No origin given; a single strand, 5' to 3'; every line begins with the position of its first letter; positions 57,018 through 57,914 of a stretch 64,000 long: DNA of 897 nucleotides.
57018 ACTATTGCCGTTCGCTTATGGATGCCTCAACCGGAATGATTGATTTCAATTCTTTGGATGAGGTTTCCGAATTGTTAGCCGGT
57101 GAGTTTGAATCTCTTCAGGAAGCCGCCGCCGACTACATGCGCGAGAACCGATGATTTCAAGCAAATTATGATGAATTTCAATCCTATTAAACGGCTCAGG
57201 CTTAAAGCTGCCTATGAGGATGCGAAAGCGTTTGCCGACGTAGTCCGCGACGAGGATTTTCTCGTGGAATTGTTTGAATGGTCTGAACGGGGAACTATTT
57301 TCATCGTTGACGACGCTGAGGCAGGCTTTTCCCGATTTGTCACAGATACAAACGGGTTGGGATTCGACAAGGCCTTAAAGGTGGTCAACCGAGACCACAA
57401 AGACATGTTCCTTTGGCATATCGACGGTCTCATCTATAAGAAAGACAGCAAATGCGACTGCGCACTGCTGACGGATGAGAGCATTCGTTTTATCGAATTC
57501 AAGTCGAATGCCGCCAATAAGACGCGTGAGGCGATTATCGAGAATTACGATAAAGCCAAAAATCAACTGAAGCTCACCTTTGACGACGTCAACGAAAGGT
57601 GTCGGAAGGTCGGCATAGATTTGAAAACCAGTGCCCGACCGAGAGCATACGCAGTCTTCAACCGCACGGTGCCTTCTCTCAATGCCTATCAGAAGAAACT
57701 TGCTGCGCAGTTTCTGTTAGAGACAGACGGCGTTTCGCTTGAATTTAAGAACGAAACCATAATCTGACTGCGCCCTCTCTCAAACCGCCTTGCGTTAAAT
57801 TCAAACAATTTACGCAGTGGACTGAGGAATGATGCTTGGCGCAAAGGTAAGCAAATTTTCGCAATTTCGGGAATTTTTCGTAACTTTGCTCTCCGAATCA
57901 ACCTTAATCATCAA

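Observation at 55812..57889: Low-GC two-gene cassette (ABC-type ATPase + small PD-(D/E)xK-like protein) bracketed by promoter-bearing direct repeats: candidate undescribed defence module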

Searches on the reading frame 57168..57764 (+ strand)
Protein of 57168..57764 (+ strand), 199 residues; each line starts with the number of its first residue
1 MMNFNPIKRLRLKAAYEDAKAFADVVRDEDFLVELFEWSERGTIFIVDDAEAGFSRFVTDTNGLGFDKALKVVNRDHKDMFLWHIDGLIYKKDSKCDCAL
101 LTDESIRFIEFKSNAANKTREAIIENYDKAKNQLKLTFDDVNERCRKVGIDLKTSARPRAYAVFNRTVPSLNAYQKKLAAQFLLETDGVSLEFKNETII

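Call 4: search_protein_families(library=pfam, proteins=[window:57168-57764:+], max_evalue=1)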
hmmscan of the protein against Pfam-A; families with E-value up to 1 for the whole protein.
window:57168-57764:+ (199 aa): 0 families

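Call 5: search_protein_families(library=padloc, proteins=[window:57168-57764:+], max_evalue=1)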
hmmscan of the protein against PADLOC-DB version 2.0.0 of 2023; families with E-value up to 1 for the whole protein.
window:57168-57764:+ (199 aa): 2 families
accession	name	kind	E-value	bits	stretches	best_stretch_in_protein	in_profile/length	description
PDLC04563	PDC-M29B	-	1.3e-08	33.2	1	71-196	43-160/164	-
PDLC02924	HNH_I-A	-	0.0077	14.3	1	68-148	100-179/198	-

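Call 6: search_protein_families(library=ncbifam, proteins=[window:57168-57764:+], max_evalue=1)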
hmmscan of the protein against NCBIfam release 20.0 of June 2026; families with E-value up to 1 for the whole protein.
window:57168-57764:+ (199 aa): 0 families

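Call 7: search_protein_families(library=phrogs, proteins=[window:57168-57764:+], max_evalue=1)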
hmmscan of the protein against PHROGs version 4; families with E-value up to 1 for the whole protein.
window:57168-57764:+ (199 aa): 1 family
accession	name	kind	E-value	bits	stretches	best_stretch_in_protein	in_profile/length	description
phrog_7158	-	unknown function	0.066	12.9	1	38-157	82-199/554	-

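Call 14: find_homologous_proteins(query=window:57168-57764:+, max_evalue=0.001)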
Query window:57168-57764:+ (199 aa): 61 proteins with E <= 0.001 among 185 candidates.
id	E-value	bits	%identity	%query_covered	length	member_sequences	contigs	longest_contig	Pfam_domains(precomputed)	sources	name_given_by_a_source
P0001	7.0e-123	425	97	99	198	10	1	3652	-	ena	-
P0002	1.9e-83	297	67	98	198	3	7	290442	-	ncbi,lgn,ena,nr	ncbi:MAG: hypothetical protein HDS96_00700 [Bacteroidales bacterium]|nr:hypothetical protein [Bacter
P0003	1.7e-82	294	67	99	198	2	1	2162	-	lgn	-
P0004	4.2e-78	279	63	97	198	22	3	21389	-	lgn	-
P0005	9.9e-76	272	63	98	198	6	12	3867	-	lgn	-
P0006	3.5e-75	270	63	98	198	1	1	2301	-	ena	-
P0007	9.4e-74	265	61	99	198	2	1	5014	-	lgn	-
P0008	3.2e-72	260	61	100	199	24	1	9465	-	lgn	-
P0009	6.5e-72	259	61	98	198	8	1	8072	-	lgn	-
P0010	3.4e-71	257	61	99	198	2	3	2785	-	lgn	-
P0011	4.4e-71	257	61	99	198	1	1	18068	-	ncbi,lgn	-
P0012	6.0e-71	256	60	98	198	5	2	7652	-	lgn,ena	-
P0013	1.9e-69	251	59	99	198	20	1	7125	-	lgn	-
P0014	5.4e-69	250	59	99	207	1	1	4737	-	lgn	-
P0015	1.8e-68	248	58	99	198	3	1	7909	-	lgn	-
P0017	5.8e-66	240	58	99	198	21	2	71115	-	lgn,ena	-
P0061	1.5e-38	150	44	89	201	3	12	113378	-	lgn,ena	-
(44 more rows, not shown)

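Call 19: search_solved_structures(query=A2, max_evalue=10, show_alignments=2)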
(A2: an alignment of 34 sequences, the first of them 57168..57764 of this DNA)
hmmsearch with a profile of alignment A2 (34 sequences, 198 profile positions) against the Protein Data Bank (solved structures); distinct sequences matched with E-value up to 10: 4.
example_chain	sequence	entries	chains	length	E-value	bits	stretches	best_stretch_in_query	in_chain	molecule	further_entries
4bjm_A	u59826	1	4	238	0.072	15.8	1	103-185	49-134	AVRM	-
4bjn_A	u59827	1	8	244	0.12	15.1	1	103-185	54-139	AVRM-A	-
8fjg_A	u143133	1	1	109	0.22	14.2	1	117-154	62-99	H12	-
5qun_A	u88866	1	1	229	1.6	11.4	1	5-50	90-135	RadA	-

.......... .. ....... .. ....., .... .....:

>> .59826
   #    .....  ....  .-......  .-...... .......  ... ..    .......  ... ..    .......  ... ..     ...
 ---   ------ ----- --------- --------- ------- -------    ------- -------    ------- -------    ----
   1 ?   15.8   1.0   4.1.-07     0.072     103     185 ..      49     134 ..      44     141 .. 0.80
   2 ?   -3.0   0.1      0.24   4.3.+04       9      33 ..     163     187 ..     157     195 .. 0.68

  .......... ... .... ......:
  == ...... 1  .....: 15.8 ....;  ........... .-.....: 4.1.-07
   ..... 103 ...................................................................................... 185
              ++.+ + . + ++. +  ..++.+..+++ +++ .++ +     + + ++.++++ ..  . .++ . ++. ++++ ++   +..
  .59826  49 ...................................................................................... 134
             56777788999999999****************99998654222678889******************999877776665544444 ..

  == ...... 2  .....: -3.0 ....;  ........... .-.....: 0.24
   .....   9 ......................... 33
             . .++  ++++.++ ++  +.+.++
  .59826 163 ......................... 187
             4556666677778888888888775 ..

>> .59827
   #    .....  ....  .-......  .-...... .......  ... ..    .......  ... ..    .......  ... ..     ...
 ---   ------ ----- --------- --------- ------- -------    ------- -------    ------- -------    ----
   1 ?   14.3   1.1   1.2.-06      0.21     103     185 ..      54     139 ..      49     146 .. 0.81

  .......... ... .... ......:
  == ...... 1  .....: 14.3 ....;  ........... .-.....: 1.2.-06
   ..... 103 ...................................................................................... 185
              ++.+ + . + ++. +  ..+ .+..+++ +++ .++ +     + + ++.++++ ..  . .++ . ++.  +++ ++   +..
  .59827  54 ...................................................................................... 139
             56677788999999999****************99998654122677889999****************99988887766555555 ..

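Call 29: predict_structure(alignment_id=A2)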
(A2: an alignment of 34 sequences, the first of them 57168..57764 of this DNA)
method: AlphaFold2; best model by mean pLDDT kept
length: 199 residues; sequences in the alignment: 34
mean_pLDDT: 92.0   pTM: 0.90
mean pLDDT of the five models: 92.0, 91.8, 91.7, 91.2, 90.5
residues with pLDDT >= 90: 151; 70-90: 40; 50-70: 8; < 50: 0
segments of 3 or more residues with pLDDT < 50: none
pLDDT, mean of each block of 10 residues (from residue 1): 92 94 92 95 93 90 73 96 92 94 96 76 92 98 97 95 87 96 98 95
secondary structure, 60 per line:
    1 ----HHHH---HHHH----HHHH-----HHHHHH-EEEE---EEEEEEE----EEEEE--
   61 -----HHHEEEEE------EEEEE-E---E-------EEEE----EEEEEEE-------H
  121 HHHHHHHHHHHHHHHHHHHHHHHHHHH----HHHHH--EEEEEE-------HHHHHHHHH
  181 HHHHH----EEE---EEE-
elements in order: H5-8 H12-15 H20-23 H29-34 E36-39 E43-49 E54-58 E69-73 E80-84 E98-101 E106-112 H120-147 H152-156 E159-164 H172-185 E190-192 E196-198

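Call 31: search_protein_representatives(alignment_id=A2)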
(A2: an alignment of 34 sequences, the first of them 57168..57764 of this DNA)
Query: 34 sequences, 198 profile positions. Proteins with E-value up to 0.001 (for the whole library): 355; up to 1e-10: 109; up to 1e-30: 18. The best 150 are listed.
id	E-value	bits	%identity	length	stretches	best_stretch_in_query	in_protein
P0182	3.1e-75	268.4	-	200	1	1-197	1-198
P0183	8.8e-72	257.1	-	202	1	1-198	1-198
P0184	1.7e-71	256.1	-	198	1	1-198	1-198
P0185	1.8e-69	249.6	-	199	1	1-197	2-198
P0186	1.2e-65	237.1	-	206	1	1-198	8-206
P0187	4.5e-62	225.4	-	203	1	7-198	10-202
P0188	1.1e-61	224.1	-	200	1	5-198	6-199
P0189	1.6e-59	217.1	-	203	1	1-198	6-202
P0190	4.8e-46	173.1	-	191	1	26-196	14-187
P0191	6.6e-46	172.6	-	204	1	4-196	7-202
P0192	1.5e-44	168.2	-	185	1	32-197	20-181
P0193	2.0e-44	167.8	-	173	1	72-198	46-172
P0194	5.8e-43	163.0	-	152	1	1-138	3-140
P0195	2.5e-42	161.0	-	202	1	1-194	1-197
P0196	1.9e-38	148.3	-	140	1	1-127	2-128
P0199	7.8e-32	126.7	-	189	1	44-197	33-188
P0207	1.1e-24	103.4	-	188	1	32-197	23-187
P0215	3.5e-22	95.2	-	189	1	33-194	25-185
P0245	3.2e-16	75.7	-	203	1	30-196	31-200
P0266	3.6e-13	65.8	-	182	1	32-196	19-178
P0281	1.3e-11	60.7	-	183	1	28-193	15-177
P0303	5.6e-10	55.4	-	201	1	21-197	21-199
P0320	4.4e-09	52.4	-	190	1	31-196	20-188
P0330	1.1e-08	51.2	-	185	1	29-194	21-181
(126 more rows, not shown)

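Call 32: fold_search(model_id=the predicted structure, library=pdb)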
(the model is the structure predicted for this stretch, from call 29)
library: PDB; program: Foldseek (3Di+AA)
matches with E <= 10: 411; with E <= 0.001: 0
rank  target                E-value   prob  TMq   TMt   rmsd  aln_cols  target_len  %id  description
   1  4p0q_B                7.1e-02  0.47  0.25  0.18  10.8       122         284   11  Crystal structure of Human Mus81-Eme1 in complex with 5'-flap DNA (released 2014-05-28)
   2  6qnz_B                1.0e-01  0.54  0.27  0.11   6.7       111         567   12  Crystal structure of the site-specific DNA nickase N.BspD6I E418A Mutant (released 2020-03-04)
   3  5lhc_A                1.3e-01  0.77  0.33  0.13   4.9       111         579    8  The structure of D456A mutant of Nt.BspD6I nicking endonuclease at 0.24 nm resolution . (released 2017-08-16)
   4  8q3y_A                1.7e-01  0.38  0.24  0.13   6.5       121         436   10  Crystal structure of apo Can2 from Thermoanaerobacter brockii (released 2023-11-22)
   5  2ewf                  2.1e-01  0.54  0.30  0.12   5.5       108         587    6  Crystal structure of the site-specific DNA nickase N.BspD6I (released 2006-11-21)
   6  6qnz_A                2.3e-01  0.77  0.34  0.14   4.4       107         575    8  Crystal structure of the site-specific DNA nickase N.BspD6I E418A Mutant (released 2020-03-04)
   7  5liq_B                2.3e-01  0.66  0.33  0.13   4.7       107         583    9  The structure of C160S,C508S,C578S mutant of Nt.BspD6I nicking endonuclease at 0.185 nm resolution . (released 2017-08-02)
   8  8q3b_E                2.3e-01  0.20  0.26  0.25  12.2       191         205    9  The closed state of the ASFV apo-RNA polymerase (released 2024-02-14)
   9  5liq_A                4.2e-01  0.63  0.34  0.13   4.4       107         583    8  The structure of C160S,C508S,C578S mutant of Nt.BspD6I nicking endonuclease at 0.185 nm resolution . (released 2017-08-02)
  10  5lhc_B                4.2e-01  0.51  0.33  0.13   4.7       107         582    8  The structure of D456A mutant of Nt.BspD6I nicking endonuclease at 0.24 nm resolution . (released 2017-08-16)
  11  2fok_B                4.2e-01  0.25  0.27  0.11   7.7       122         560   11  STRUCTURE OF RESTRICTION ENDONUCLEASE FOKI (released 1998-06-17)
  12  5liz                  4.7e-01  0.63  0.34  0.13   4.7       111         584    8  The structure of Nt.BspD6I nicking endonuclease with all cysteines mutated by serine residues at 0.19 nm resolution . (released 2017-08-02)
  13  1xmx                  5.0e-01  0.10  0.20  0.13  10.5       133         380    9  Crystal structure of protein VC1899 from Vibrio cholerae (released 2004-11-16)
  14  1fok_A                5.3e-01  0.20  0.25  0.11   8.0       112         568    9  STRUCTURE OF RESTRICTION ENDONUCLEASE FOKI BOUND TO DNA (released 1997-12-03)
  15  9q8z_B                5.3e-01  0.04  0.18  0.08  22.8       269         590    9  Human chondroitin sulfate polymerase complex CHSY3-CHPF (released 2025-12-03)
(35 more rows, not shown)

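Call 38: search_protein_families(library=padloc, alignment_id=A3, max_evalue=0.01)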
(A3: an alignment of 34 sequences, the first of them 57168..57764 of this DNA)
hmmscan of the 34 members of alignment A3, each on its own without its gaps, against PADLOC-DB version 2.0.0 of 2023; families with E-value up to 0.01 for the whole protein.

A. member 1, window:57168-57764:+ (199 aa): 2 families
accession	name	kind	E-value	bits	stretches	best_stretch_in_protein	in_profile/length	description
PDLC04563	PDC-M29B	-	1.3e-08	33.2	1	71-196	43-160/164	-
PDLC02924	HNH_I-A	-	0.0077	14.3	0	68-148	100-179/198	-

B. families by the number of members that match (of 34 scanned): 6 families
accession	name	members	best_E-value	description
PDLC04563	PDC-M29B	32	1.1e-17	-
PDLC04564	PDC-M29B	9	2.4e-06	-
PDLC04225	HEC-02B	3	0.00033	-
PDLC02083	Cas4_II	3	0.0037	-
PDLC04667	PDC-M47B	1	0.00083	-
PDLC02924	HNH_I-A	1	0.0077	-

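Call 39: search_protein_families(library=pfam, alignment_id=A3, max_evalue=1)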
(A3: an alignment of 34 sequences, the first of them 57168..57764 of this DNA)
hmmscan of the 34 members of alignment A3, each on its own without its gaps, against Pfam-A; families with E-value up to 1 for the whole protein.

A. member 1, window:57168-57764:+ (199 aa): 0 families

B. families by the number of members that match (of 34 scanned): 32 families (the first 25 are shown)
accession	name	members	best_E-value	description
PF14082.12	SduA_C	2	0.0012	Shedu protein SduA, C-terminal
PF13588.12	HSDR_N_2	2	0.025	Type I restriction enzyme R protein N terminus (HSDR_N)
PF08011.17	PDDEXK_9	2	0.034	PD-(D/E)XK nuclease superfamily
PF12277.13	DUF3618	1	0.016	Protein of unknown function (DUF3618)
PF24998.1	DUF7778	1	0.017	Domain of unknown function (DUF7778)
PF03749.19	SfsA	1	0.022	Sugar fermentation stimulation protein RE domain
PF16488.10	ArgoL2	1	0.023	Argonaute linker 2 domain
PF20216.3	DUF6576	1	0.027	Family of unknown function (DUF6576)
PF05266.19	DUF724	1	0.04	Protein of unknown function (DUF724)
PF12394.13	DUF3657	1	0.04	Protein FAM135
PF01521.26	Fe-S_biosyn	1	0.045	Iron-sulphur cluster biosynthesis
PF15518.12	L_protein_N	1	0.048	L protein N-terminus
PF24294.1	Chromo_PTM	1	0.048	Membrane-bound transcription factor PTM, chromo domain-like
PF16959.10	Collectrin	1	0.053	Renal amino acid transporter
PF22016.2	DUF6933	1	0.056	Domain of unknown function (DUF6933)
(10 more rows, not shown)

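Call 41: find_encoding_contigs(protein=P0002, flank=8000, max_places=3)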
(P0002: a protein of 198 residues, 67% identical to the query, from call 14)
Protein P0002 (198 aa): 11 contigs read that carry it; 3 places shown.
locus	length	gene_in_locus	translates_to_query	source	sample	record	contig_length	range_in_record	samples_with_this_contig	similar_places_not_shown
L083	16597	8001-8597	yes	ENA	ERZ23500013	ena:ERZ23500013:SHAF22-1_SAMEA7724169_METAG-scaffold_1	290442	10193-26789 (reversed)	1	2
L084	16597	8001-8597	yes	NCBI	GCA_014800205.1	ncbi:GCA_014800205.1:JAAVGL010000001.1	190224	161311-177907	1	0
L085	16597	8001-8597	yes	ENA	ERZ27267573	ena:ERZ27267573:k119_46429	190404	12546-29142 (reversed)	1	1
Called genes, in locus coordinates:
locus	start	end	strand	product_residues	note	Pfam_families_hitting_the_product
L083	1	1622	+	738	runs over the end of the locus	-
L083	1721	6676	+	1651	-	PF17652:Glyco_hydro81C, PF00754:F5_F8_type_C, PF22633:F5_F8_type_C_2, PF00754:F5_F8_type_C, PF22633:F5_F8_type_C_2, PF00754:F5_F8_type_C, PF22633:F5_F8_type_C_2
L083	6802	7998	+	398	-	PF13175:AAA_15, PF13304:AAA_21, PF13175:AAA_15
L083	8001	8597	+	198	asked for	-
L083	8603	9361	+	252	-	PF00196:GerE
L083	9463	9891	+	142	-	-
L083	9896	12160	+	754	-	PF07715:Plug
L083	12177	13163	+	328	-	PF14054:DUF4249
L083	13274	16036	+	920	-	PF00133:tRNA-synt_1, PF09334:tRNA-synt_1g, PF13603:tRNA-synt_1_2, PF08264:Anticodon_1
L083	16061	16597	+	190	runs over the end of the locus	PF01725:Ham1p_like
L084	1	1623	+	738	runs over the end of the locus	-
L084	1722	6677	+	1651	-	PF17652:Glyco_hydro81C, PF00754:F5_F8_type_C, PF22633:F5_F8_type_C_2, PF00754:F5_F8_type_C, PF22633:F5_F8_type_C_2, PF00754:F5_F8_type_C, PF22633:F5_F8_type_C_2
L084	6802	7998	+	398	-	PF13175:AAA_15, PF13304:AAA_21, PF13175:AAA_15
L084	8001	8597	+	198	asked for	-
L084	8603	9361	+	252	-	PF00196:GerE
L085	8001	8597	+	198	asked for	-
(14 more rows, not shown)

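Call 42: find_encoding_contigs(protein=P0017, flank=8000, max_places=2)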
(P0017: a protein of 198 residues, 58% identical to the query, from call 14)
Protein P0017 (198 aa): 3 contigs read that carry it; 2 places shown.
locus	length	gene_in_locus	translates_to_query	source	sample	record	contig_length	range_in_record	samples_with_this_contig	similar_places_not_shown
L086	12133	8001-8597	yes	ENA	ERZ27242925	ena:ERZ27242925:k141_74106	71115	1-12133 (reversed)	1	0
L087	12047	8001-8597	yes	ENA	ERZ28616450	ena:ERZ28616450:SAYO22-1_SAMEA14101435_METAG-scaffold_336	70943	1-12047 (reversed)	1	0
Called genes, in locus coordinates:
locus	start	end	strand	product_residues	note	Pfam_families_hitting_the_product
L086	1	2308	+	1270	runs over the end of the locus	PF04563:RNA_pol_Rpb2_1, PF04561:RNA_pol_Rpb2_2, PF04565:RNA_pol_Rpb2_3, PF10385:RNA_pol_Rpb2_45, PF00562:RNA_pol_Rpb2_6, PF04560:RNA_pol_Rpb2_7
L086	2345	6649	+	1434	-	PF04997:RNA_pol_Rpb1_1, PF00623:RNA_pol_Rpb1_2, PF04983:RNA_pol_Rpb1_3, PF05000:RNA_pol_Rpb1_4, PF04998:RNA_pol_Rpb1_5, PF25984:BSH_YknX (faint), PF01333:Apocytochr_F_C (faint)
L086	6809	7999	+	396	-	PF13175:AAA_15, PF13304:AAA_21, PF13175:AAA_15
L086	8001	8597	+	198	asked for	-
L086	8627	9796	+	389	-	-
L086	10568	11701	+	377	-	PF13970:DUF4221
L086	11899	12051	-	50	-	-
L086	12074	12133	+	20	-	?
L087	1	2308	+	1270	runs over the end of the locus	PF04563:RNA_pol_Rpb2_1, PF04561:RNA_pol_Rpb2_2, PF04565:RNA_pol_Rpb2_3, PF10385:RNA_pol_Rpb2_45, PF00562:RNA_pol_Rpb2_6, PF04560:RNA_pol_Rpb2_7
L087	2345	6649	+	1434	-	PF04997:RNA_pol_Rpb1_1, PF00623:RNA_pol_Rpb1_2, PF04983:RNA_pol_Rpb1_3, PF05000:RNA_pol_Rpb1_4, PF04998:RNA_pol_Rpb1_5, PF25984:BSH_YknX (faint), PF01333:Apocytochr_F_C (faint)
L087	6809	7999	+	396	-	PF13175:AAA_15, PF13304:AAA_21, PF13175:AAA_15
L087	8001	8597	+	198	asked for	-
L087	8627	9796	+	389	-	-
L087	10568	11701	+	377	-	PF13970:DUF4221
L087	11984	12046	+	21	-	?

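Call 43: find_encoding_contigs(protein=P0061, flank=8000, max_places=3)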
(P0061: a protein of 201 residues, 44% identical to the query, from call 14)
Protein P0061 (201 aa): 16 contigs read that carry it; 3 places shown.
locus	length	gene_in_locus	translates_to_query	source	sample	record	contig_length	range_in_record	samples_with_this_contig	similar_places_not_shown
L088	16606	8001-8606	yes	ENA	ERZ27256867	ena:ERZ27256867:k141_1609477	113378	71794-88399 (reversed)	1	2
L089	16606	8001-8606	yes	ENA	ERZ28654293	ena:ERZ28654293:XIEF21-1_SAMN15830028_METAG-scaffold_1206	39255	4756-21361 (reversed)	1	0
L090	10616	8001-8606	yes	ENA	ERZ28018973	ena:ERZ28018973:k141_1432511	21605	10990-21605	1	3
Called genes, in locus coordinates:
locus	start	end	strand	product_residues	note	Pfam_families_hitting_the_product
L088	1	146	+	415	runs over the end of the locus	-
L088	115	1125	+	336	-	-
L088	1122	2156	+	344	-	PF00534:Glycos_transf_1, PF13692:Glyco_trans_1_4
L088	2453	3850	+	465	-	-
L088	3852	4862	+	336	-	PF09587:PGA_cap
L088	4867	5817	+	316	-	PF14305:ATPgrasp_TupA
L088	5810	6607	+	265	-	PF00535:Glycos_transf_2, PF10111:Glyco_tranf_2_2, PF13641:Glyco_tranf_2_3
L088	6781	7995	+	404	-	PF13175:AAA_15, PF13304:AAA_21 (faint), PF13175:AAA_15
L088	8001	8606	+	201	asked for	-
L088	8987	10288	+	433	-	PF00155:Aminotran_1_2, PF01041:DegT_DnrJ_EryC1, PF00266:Aminotran_5 (weak), PF01053:Cys_Met_Meta_PP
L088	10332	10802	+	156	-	PF13366:PDDEXK_3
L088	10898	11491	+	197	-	PF02397:Bac_transf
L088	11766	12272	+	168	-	PF13274:SocA_Panacea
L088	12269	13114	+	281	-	-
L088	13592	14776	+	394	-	PF01041:DegT_DnrJ_EryC1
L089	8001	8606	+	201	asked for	-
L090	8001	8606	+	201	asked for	-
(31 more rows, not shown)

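Call 46: find_related_loci(query=A2, collection=viral_contigs, flank=6000)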
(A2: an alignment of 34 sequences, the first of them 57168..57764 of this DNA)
Query A2 (199 aa) in viral_contigs; peptide patterns used: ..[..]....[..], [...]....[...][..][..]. (x = any residue, [..] = any of these).
14 stretches matched a pattern, but none encodes a relative of the query by tblastn (E <= 1e-3).

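Call 47: find_related_loci(query=A2, collection=metagenome_contigs, flank=6000)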
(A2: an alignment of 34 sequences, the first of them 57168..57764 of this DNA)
Query A2 (199 aa) in metagenome_contigs; peptide patterns used: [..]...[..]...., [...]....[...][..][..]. (x = any residue, [..] = any of these).
461 stretches matched a pattern; 57 encode a relative of the query (tblastn E <= 1e-3); 57 distinct loci.
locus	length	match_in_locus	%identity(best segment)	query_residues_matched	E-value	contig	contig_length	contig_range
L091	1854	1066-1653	62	1-196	6e-88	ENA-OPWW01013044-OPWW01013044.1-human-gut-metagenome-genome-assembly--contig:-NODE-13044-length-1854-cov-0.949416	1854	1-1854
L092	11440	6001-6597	61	1-199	1e-78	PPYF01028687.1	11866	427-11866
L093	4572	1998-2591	58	2-199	3e-78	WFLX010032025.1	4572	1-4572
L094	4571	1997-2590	58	2-199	4e-78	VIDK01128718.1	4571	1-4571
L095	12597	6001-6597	60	1-199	2e-77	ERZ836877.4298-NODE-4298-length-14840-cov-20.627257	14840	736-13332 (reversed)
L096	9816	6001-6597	50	1-199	7e-67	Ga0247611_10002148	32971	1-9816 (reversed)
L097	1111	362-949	51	1-196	2e-71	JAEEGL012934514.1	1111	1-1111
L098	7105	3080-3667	51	1-196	2e-66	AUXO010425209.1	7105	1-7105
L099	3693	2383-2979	51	1-199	1e-66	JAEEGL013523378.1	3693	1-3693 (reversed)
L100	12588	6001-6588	51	1-196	3e-66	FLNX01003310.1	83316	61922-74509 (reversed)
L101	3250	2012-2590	53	2-195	8e-65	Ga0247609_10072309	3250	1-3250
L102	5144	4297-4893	49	1-199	1e-64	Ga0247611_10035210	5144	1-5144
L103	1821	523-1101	53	2-195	2e-66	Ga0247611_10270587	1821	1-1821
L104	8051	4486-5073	50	2-197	4e-64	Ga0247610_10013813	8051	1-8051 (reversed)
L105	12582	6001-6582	52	1-195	3e-64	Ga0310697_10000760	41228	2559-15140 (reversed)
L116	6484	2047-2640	50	1-199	2e-62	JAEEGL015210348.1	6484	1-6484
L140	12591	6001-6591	41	1-196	8e-43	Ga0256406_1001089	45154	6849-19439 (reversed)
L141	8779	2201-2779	53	2-195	1e-64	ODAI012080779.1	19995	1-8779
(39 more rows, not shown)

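Call 52: search_protein_families(library=padloc, alignment_id=A4, max_evalue=0.00001)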
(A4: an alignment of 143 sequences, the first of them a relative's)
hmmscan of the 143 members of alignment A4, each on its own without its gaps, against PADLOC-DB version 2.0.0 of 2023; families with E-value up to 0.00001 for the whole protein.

A. member 1, L083:3-1673:- (557 aa): 0 families

B. families by the number of members that match (of 143 scanned): 369 families (the first 25 are shown)
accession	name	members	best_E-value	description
PDLC02979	AriA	5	8.3e-37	-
PDLC04182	HEC-01A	5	1.5e-21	-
PDLC02915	ATPase-Toprim_I-B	5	2.9e-15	-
PDLC00083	GajA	5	2.7e-09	AAA ATPase domain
PDLC04178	HEC-01A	4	4.2e-24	-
PDLC03878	NsnB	4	1.3e-22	-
PDLC02335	AbiLi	4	4.4e-21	AbiLi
PDLC00278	PtuA1|PtuA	4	7.4e-21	AAA ATPase domain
PDLC02980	AriA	4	1.5e-20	-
PDLC04175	HEC-01A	4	1.4e-19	-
PDLC04389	PDC-M07A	4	1.2e-18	-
PDLC02913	ATPase_I-A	4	2.2e-18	-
PDLC00299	PtuA1|PtuA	4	3.9e-18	AAA ATPase domain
PDLC00271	PtuA1|PtuA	4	6.2e-18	AAA ATPase domain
PDLC02358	Old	4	1e-17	Old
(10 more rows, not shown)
